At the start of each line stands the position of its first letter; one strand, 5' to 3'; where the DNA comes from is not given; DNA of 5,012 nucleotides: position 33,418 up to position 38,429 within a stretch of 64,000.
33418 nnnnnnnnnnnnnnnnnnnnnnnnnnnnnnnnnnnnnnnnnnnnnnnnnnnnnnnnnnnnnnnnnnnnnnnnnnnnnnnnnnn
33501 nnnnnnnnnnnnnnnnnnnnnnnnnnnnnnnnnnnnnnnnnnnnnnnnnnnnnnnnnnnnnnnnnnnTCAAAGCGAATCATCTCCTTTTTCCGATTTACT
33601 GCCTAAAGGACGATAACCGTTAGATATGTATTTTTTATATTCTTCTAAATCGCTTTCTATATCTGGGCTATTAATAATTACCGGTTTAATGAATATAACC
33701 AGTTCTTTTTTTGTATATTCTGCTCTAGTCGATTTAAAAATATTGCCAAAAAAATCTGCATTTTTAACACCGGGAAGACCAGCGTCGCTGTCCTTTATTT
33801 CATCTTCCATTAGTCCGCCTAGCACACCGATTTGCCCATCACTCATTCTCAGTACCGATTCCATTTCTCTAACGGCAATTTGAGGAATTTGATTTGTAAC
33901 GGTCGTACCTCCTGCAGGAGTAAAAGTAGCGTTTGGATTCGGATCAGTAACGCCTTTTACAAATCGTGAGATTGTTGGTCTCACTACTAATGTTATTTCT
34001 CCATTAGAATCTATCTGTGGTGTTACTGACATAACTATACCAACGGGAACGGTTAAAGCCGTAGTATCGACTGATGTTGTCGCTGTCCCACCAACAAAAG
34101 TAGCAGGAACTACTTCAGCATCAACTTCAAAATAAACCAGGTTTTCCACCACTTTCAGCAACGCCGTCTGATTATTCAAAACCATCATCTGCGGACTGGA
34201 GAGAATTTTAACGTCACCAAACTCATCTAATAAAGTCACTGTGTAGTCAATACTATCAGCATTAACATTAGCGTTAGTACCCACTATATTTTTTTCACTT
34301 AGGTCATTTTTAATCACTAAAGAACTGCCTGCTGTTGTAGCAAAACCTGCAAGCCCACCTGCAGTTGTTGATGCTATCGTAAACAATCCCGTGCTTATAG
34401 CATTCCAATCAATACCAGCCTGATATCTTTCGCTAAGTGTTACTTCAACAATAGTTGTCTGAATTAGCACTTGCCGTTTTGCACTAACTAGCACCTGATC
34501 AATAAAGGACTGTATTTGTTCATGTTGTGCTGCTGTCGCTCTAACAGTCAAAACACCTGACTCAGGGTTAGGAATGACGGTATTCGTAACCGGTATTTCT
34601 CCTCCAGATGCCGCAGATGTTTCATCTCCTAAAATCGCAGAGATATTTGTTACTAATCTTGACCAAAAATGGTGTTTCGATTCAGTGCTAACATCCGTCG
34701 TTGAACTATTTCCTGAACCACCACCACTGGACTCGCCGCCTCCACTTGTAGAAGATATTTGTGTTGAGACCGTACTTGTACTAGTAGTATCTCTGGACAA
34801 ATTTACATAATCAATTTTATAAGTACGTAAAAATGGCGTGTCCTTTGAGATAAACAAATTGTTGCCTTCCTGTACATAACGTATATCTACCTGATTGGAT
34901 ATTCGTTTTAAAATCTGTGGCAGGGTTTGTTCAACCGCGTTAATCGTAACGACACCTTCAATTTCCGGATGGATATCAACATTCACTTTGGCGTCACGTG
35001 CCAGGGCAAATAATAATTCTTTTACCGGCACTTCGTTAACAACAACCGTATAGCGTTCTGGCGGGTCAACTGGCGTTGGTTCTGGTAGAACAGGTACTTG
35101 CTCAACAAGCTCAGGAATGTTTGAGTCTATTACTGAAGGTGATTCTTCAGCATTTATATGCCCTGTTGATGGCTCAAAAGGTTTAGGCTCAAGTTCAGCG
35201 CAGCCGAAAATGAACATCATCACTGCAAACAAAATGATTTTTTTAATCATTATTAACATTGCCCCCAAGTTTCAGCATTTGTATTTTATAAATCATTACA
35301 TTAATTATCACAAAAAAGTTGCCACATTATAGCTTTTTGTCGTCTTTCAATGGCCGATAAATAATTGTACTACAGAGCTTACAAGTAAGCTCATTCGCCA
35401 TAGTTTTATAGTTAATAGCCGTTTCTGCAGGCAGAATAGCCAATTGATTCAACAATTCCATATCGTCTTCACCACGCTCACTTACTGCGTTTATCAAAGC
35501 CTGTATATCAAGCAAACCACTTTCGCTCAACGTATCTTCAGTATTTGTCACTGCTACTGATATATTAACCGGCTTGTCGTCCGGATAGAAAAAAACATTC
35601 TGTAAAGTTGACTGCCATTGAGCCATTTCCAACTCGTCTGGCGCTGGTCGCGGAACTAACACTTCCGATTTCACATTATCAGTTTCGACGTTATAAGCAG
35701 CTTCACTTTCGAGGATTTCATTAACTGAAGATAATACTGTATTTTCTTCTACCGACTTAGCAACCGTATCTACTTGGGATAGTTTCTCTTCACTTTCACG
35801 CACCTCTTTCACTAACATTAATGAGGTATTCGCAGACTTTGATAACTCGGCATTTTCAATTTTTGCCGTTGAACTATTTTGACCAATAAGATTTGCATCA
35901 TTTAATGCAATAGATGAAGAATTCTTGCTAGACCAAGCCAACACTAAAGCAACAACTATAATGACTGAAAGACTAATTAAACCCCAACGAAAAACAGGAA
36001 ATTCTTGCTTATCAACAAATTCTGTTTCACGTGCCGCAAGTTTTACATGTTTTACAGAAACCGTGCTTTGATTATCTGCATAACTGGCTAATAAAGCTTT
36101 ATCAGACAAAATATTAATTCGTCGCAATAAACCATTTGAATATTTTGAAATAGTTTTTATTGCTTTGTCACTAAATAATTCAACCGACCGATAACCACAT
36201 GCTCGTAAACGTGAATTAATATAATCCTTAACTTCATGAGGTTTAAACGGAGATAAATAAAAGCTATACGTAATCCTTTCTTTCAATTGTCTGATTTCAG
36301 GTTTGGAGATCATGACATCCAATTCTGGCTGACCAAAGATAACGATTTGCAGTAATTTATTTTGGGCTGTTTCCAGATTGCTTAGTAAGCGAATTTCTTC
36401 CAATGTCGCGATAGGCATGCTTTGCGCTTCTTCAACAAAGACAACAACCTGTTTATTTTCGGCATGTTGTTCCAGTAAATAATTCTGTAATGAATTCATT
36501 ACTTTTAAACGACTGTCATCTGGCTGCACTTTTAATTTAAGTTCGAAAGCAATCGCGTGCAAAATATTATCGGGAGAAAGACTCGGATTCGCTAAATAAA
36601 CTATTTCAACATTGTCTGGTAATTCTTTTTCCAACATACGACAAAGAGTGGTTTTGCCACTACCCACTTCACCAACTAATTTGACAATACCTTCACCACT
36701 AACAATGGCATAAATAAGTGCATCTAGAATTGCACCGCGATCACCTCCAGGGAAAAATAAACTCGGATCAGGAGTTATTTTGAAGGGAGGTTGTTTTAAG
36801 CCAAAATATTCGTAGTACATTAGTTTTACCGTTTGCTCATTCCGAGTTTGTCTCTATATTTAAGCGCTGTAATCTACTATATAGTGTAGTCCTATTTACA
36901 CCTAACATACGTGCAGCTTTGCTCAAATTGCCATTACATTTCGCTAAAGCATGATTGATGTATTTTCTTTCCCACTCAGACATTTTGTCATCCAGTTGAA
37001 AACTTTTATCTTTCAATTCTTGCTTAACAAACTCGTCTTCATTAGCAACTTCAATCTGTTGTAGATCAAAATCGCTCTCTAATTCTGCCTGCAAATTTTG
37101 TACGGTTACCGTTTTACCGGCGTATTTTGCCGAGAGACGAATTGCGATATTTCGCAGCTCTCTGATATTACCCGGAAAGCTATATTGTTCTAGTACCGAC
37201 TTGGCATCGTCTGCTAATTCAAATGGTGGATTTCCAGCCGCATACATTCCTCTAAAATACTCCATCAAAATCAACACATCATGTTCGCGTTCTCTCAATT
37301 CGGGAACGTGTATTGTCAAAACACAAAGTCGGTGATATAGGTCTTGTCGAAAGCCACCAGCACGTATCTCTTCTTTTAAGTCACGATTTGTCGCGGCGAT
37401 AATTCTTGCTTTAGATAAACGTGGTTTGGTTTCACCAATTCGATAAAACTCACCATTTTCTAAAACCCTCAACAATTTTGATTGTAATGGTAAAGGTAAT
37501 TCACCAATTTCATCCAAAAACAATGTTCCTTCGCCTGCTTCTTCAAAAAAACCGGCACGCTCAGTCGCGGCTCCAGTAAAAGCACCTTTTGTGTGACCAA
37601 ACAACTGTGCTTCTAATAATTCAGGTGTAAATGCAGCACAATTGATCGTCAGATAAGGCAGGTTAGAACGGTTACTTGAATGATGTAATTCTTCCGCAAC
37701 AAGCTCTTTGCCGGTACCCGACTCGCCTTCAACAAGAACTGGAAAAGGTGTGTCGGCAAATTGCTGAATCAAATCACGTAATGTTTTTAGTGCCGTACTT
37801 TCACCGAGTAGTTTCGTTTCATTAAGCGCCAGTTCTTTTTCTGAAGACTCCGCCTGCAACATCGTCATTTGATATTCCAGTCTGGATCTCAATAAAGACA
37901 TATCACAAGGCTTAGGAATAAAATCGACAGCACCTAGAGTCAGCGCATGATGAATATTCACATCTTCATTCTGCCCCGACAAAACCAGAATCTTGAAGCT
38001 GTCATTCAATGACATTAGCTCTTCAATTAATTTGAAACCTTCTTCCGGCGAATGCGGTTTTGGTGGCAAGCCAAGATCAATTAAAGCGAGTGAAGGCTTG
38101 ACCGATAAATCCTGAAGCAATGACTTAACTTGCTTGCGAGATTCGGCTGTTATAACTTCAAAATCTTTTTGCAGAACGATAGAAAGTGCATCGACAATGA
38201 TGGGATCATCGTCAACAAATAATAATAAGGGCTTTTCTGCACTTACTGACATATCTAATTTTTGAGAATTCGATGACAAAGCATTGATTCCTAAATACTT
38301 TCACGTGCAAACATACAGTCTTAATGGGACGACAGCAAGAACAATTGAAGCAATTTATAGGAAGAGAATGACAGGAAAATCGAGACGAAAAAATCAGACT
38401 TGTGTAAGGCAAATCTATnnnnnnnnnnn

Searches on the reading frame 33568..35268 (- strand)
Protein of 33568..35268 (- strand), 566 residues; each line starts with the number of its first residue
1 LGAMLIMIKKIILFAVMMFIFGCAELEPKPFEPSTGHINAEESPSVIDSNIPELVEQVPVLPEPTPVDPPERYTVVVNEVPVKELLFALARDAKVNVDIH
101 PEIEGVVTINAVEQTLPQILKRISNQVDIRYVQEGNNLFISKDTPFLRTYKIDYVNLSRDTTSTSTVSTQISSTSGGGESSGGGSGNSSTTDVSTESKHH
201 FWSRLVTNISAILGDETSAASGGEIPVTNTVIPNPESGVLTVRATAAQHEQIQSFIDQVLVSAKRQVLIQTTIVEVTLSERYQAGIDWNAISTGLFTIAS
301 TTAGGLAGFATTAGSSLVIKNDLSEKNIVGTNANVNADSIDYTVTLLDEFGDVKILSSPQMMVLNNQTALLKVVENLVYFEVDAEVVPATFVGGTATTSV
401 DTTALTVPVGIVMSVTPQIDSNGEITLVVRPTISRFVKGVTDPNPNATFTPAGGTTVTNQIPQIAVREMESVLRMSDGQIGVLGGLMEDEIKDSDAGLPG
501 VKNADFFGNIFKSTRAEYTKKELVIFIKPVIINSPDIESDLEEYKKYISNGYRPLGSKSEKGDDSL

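Call 6: search_protein_families(library=pfam, proteins=[window:33568-35268:-], max_evalue=0.01)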
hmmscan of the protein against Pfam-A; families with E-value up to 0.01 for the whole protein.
window:33568-35268:- (566 aa): 4 families
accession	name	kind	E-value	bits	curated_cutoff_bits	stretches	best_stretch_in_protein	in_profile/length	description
PF00263.26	Secretin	-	7.6e-32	110.7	27.5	1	347-532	2-168/169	Bacterial type II and III secretion system protein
PF07655.18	Secretin_N_2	-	2.8e-07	31.4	23.4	1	148-216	2-80/91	Secretin N-terminal domain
PF03958.22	Secretin_N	-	0.00047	20.7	28.2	1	205-259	14-63/69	Bacterial type II/III secretion system short domain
PF07660.19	STN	-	0.0027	17.9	28.4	1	97-142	3-51/52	Secretin and TonB N terminus short domain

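Call 11: search_protein_families(library=ncbifam, proteins=[window:33568-35268:-], max_evalue=0.01)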
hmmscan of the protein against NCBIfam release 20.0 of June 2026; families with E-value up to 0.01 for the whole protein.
window:33568-35268:- (566 aa): 9 families
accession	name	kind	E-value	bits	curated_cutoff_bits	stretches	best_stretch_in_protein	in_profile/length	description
TIGR02519.1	pilus_MshL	equivalog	5.4e-70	235.7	250.2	1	232-532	2-290/290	pilus (MSHA type) biogenesis protein MshL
TIGR02517.1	type_II_gspD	equivalog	1.2e-42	146.3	351.35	1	167-536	269-594/600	type II secretion system secretin GspD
TIGR02516.1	type_III_yscC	equivalog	7.9e-25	87.3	238.45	2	206-533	176-462/463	type III secretion system outer membrane ring subunit SctC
TIGR02515.1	IV_pilus_PilQ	subfamily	5.6e-24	84.9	284.35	1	235-533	141-428/428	type IV pilus secretin PilQ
TIGR02520.1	pilus_B_mal_scr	equivalog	1.4e-21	76.7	287.65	1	142-531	158-513/513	PilN family type IVB pilus formation outer membrane protein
NF010083.0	PRK13568.1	equivalog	5.7e-17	61.6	554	1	236-533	159-418/419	DNA uptake porin HofQ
NF007851.2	PRK10560.1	exception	8.6e-15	54.4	598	2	240-533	155-410/412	DNA uptake porin HofQ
NF042912.1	Amuc_1098_fam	equivalog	2.2e-12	45.9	750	2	406-532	661-796/805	Amuc_1098 family type IV pilus outer membrane protein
NF011873.0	PRK15346.1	equivalog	2.9e-09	36.1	524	1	235-532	242-494/499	EscC/YscC/HrcC family type III secretion system outer membrane ring protein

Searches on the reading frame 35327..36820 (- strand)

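Call 6: search_protein_families(library=pfam, proteins=[window:35327-36820:-], max_evalue=0.01)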
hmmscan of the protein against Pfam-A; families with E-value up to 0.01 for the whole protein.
window:35327-36820:- (497 aa): 9 families
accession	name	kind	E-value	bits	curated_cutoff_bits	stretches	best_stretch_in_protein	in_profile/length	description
PF13401.12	AAA_22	-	1.4e-26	93.8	27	1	42-168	4-127/130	AAA domain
PF13191.12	AAA_16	-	2e-07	32.1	32.6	1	32-156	12-164/167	AAA ATPase domain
PF20720.3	nSTAND3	-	2.4e-05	24.5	27.2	1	39-79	13-54/155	Novel STAND NTPase 3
PF00004.35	AAA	-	0.00031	21.7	21.2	1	48-139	3-73/131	ATPase family associated with various cellular activities (AAA)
PF00005.33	ABC_tran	-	0.00035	21.6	25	1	44-102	12-67/137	ABC transporter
PF07693.20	KAP_NTPase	-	0.00065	19.5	20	1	33-132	6-95/293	KAP family P-loop domain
PF07728.20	AAA_5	-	0.002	18.6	22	1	48-143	4-86/139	AAA domain (dynein-related subfamily)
PF13238.12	AAA_18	-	0.0046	17.9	29.4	0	48-122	3-72/128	AAA domain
PF14532.12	Sigma54_activ_2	-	0.0069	17.1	25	0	46-108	24-62/138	Sigma-54 interaction domain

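Call 11: search_protein_families(library=ncbifam, proteins=[window:35327-36820:-], max_evalue=0.01)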
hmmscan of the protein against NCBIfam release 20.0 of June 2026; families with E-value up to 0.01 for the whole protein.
window:35327-36820:- (497 aa): 11 families
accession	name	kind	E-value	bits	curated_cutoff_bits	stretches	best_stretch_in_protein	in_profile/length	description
TIGR03015.1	pepcterm_ATPase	hypoth_equivalog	2.6e-64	217.3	324.5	1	1-262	1-262/269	XrtA/PEP-CTERM system-associated ATPase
NF050039.1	sacti_exp_GggC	equivalog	0.00039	19.7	750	1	30-105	330-404/511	streptosactin export ABC transporter GggC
TIGR00150.1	T6A_YjeE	equivalog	0.0024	17.7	60.1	1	40-68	19-47/135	tRNA (adenosine(37)-N6)-threonylcarbamoyltransferase complex ATPase subunit type 1 TsaE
NF000171.1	ABCF_producer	exception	0.0039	15.7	800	1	30-77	17-64/541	TlrC/CarA/OleB/SrmB family ABC-F type ribosomal protection protein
NF000355.4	ribo_prot_ABC_F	equivalog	0.004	16.1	380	1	46-112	31-89/499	ribosomal protection-like ABC-F family protein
NF010068.0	PRK13548.1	equivalog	0.0041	16.2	261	0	31-78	20-66/261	heme ABC transporter ATP-binding protein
TIGR02788.1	VirB11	equivalog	0.0069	15.5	249.95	0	32-76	134-177/308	P-type DNA transfer ATPase VirB11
TIGR01842.1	type_I_sec_PrtD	subfamily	0.007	14.9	510.15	0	10-63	312-364/544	type I secretion system permease/ATPase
NF007739.0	PRK10419.1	subfamily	0.0075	15.8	354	0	29-78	25-74/268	nickel ABC transporter ATP-binding protein NikE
NF008428.0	PRK11264.1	equivalog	0.0083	15.4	406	0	33-69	20-56/250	L-cystine ABC transporter ATP-binding protein TcyN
TIGR01189.1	ccmA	equivalog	0.0086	15.8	131.6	0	29-63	13-46/198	heme ABC exporter ATP-binding protein CcmA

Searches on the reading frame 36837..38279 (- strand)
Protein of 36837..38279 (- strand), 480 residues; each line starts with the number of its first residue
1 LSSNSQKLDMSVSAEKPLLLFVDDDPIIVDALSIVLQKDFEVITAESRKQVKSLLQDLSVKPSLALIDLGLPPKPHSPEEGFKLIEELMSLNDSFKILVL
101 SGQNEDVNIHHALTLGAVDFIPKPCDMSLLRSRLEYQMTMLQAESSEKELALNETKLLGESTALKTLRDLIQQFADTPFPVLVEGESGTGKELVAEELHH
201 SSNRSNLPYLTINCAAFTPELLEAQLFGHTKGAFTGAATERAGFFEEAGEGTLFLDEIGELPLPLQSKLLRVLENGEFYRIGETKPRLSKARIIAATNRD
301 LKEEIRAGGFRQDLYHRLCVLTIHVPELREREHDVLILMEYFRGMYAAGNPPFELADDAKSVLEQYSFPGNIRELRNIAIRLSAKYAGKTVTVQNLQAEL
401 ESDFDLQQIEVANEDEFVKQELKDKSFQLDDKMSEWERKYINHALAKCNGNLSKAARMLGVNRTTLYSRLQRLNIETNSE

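Call 6: search_protein_families(library=pfam, proteins=[window:36837-38279:-], max_evalue=0.01)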
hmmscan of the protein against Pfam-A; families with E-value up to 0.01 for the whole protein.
window:36837-38279:- (480 aa): 13 families
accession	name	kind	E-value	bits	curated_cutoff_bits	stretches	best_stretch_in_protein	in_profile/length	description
PF00158.32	Sigma54_activat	-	1.2e-65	220.7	20.2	1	158-324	2-168/168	Sigma-54 interaction domain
PF14532.12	Sigma54_activ_2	-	7.8e-21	75.2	25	1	158-328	1-138/138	Sigma-54 interaction domain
PF00072.30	Response_reg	-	3.9e-15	56.4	30.2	1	20-134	2-110/111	Response regulator receiver domain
PF25601.1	AAA_lid_14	-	4.7e-15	55.6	27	1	329-402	1-76/87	AAA+ ATPase lid domain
PF02954.25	HTH_8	-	1.2e-13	50.9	22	1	435-472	4-41/42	Bacterial regulatory protein, Fis family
PF07728.20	AAA_5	-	5.8e-09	36.5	22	1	180-299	1-123/139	AAA domain (dynein-related subfamily)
PF13556.12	HTH_30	-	7.5e-06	26.1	27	1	444-473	7-36/59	PucR C-terminal helix-turn-helix domain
PF13191.12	AAA_16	-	3.4e-05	24.8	32.6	1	157-247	2-96/167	AAA ATPase domain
PF00004.35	AAA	-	4.9e-05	24.2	21.2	1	181-302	1-115/131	ATPase family associated with various cellular activities (AAA)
PF12775.13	AAA_7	-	0.00036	20.6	25.8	1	170-219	25-74/181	P-loop containing dynein motor region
PF07724.20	AAA_2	-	0.0022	18.5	27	1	181-306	6-132/166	AAA domain (Cdc48 subfamily)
PF18024.7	HTH_50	-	0.0026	17.8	27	1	429-475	4-49/50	Helix-turn-helix domain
PF13401.12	AAA_22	-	0.003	18.3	27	0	181-219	8-47/130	AAA domain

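Call 10: search_protein_families(library=ncbifam, proteins=[window:36837-38279:-], max_evalue=0.01)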
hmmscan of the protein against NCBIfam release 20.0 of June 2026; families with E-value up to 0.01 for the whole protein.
window:36837-38279:- (480 aa): 76 families (the best 25 are shown)
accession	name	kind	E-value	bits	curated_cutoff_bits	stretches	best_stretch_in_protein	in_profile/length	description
TIGR02915.1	PEP_resp_reg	equivalog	1.7e-105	353.5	502.6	1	19-475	1-444/445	PEP-CTERM-box response regulator transcription factor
TIGR01818.1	ntrC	equivalog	8.7e-105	351.2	558.6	1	20-472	2-462/463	nitrogen regulation protein NR(I)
NF003451.0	PRK05022.1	equivalog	1.8e-100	337.1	476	1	131-476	165-511/512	nitric oxide reductase transcriptional regulator NorR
NF008469.0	PRK11361.1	equivalog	7.7e-92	308.4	714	1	19-476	7-457/461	acetoacetate metabolism transcriptional regulator AtoC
TIGR01817.1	nifA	equivalog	2.7e-85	287.2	528.85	1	142-477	183-531/534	nif-specific transcriptional activator NifA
TIGR02329.1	propionate_PrpR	equivalog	3.4e-85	286.7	499.2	1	153-471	210-525/526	propionate catabolism operon regulatory protein PrpR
NF041552.1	TF_PrdR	equivalog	5e-85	286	795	1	137-472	250-575/577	sigma-54 dependent transcriptional regulator PrdR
NF041946.1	LuxO_transreg_Vib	equivalog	5.8e-85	285.8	800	1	59-473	38-460/463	quorum-sensing sigma-54 dependent transcriptional regulator LuxO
NF038308.1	RNA_repair_RtcR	equivalog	9.7e-85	285.4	650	1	142-470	167-513/530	RNA repair transcriptional activator RtcR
NF011953.0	PRK15424.1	equivalog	2.1e-82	277.5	703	1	141-472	205-533/538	propionate catabolism operon regulatory protein PrpR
NF051870.1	NAssimRespRegNtrX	equivalog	7.2e-82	275.7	600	1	19-474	4-451/452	nitrogen assimilation response regulator NtrX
NF008176.1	PRK10923.1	equivalog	2.8e-81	273.5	620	1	20-476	7-469/469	nitrogen regulation protein NR(I)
NF050807.1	TransRegFlbDCaul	equivalog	5.3e-80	269.5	750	1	100-473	75-438/454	sigma-54-dependent transcriptional regulator FlbD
TIGR02974.1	phageshock_pspF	equivalog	5.1e-77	259.4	443.55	1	157-469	1-332/336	phage shock protein operon transcriptional activator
NF007689.0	PRK10365.1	equivalog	1.8e-73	247.8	760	1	21-472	10-441/441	sigma-54-dependent response regulator transcription factor ZraR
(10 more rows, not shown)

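Call 37: find_related_loci(query=window:36837-38252:-, collection=metagenome_contigs, flank=10000)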
Query window:36837-38252:- (471 aa) in metagenome_contigs; peptide patterns used: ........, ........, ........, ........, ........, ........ (x = any residue, [..] = any of these).
202 stretches matched a pattern; 41 encode a relative of the query (tblastn E <= 1e-3); 41 distinct loci.
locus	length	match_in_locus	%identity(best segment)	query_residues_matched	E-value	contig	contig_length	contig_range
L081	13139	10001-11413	93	1-471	0e+0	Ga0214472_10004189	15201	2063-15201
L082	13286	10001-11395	86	1-466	0e+0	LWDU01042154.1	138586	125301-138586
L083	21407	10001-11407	81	3-471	0e+0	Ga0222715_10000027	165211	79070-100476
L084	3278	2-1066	85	116-471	0e+0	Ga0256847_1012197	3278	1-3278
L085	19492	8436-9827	64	3-465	0e+0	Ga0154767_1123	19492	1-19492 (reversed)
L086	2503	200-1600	63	4-470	0e+0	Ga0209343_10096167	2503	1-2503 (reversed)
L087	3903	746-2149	63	2-468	0e+0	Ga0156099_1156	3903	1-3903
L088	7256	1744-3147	63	2-468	0e+0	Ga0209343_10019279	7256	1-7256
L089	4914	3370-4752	64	10-468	0e+0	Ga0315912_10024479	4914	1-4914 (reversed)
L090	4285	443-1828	60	5-465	0e+0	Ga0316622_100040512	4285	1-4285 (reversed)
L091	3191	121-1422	64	35-467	0e+0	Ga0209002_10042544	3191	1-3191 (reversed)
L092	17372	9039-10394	60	6-465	0e+0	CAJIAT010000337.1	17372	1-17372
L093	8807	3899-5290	58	3-467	6e-174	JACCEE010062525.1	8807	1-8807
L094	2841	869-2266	57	2-467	0e+0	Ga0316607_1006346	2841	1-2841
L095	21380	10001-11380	56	6-463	2e-168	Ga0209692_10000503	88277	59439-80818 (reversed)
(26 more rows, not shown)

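Call 62: search_solved_structures(query=window:36837-38252:-, max_evalue=1e-20)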
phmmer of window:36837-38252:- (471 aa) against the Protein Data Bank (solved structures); distinct sequences matched with E-value up to 1e-20: 35.
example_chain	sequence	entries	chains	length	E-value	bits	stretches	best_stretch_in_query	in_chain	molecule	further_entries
4l4u_A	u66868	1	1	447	4.6e-70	239.8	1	10-389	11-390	Transcriptional regulator (NtrC family)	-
1ny5_A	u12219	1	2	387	5.3e-68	233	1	11-380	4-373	transcriptional regulator (NtrC family)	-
3dzd_A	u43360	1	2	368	4.3e-67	230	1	10-373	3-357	Transcriptional regulator (NtrC family)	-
8p53_C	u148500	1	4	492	5.4e-65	223.1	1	146-465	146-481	Transcriptional regulator FleQ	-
5exx_A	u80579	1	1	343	1.2e-64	222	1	147-462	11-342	Transcriptional regulator FleQ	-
6jdi_A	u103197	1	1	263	6.7e-63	216.2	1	147-382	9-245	Nitrogen assimilation regulatory protein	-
9qq6_C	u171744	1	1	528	9.9e-63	215.7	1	146-467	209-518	Nif-specific regulatory protein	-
5ep0_A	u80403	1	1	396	1.4e-62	215.2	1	33-370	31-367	Putative repressor protein luxO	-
1ojl_A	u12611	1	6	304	2.6e-62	214.3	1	148-463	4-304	TRANSCRIPTIONAL REGULATORY PROTEIN ZRAR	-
5exp_A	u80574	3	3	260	3.3e-62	213.9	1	147-378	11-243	Transcriptional regulator FleQ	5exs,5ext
6j7e_A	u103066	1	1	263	3.3e-62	213.9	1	147-382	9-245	Nitrogen assimilation regulatory protein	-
8pb9_D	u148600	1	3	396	3.5e-62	213.9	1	146-378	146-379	Transcriptional regulator FleQ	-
7ejw_C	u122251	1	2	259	3.6e-62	213.8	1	147-378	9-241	Transcriptional regulator FleQ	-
6jdl_A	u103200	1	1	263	8.7e-62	212.6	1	147-382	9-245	Nitrogen assimilation regulatory protein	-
5m7n_A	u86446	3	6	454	9.6e-62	212.4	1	10-465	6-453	Nitrogen assimilation regulatory protein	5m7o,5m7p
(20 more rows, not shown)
